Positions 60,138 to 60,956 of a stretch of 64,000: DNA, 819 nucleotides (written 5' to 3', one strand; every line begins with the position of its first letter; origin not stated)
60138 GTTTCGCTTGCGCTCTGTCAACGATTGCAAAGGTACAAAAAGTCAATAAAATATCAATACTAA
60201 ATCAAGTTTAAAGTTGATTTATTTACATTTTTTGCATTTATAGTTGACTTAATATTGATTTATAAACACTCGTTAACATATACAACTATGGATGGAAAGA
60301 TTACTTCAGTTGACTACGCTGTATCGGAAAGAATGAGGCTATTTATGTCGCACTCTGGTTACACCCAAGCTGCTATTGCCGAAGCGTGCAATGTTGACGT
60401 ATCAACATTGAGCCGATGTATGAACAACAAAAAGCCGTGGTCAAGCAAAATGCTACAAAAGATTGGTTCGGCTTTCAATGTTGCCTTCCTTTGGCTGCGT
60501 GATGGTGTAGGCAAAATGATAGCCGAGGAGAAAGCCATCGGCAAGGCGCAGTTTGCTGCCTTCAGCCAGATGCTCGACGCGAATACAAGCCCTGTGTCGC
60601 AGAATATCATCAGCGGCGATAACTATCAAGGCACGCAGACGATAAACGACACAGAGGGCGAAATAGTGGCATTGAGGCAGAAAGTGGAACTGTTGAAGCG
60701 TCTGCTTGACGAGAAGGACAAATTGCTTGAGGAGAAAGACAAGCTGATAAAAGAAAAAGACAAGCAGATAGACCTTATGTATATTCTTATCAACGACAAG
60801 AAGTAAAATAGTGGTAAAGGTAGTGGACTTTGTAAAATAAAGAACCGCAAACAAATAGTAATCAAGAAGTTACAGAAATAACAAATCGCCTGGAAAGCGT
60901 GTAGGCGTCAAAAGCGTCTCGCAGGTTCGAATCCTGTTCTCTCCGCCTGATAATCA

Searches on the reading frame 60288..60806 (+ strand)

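Call 63: search_protein_families(library=pfam, proteins=[window:60288-60806:+], max_evalue=0.01)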
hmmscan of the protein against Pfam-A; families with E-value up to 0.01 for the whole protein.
window:60288-60806:+ (172 aa): 5 families
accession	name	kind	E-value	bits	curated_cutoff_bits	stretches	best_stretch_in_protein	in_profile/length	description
PF01381.28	HTH_3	-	3e-06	27.6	23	1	23-70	8-55/55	Helix-turn-helix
PF13560.12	HTH_31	-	7.2e-05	23.5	27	1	14-49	4-39/64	Helix-turn-helix domain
PF01371.25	Trp_repressor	-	0.0023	18.4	27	0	11-47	34-72/88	Trp repressor protein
PF00356.27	LacI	-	0.0055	16.9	27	0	30-62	5-37/46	Bacterial regulatory proteins, lacI family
PF13412.12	HTH_24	-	0.0074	16.3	21.9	0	18-46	11-39/48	Winged helix-turn-helix DNA-binding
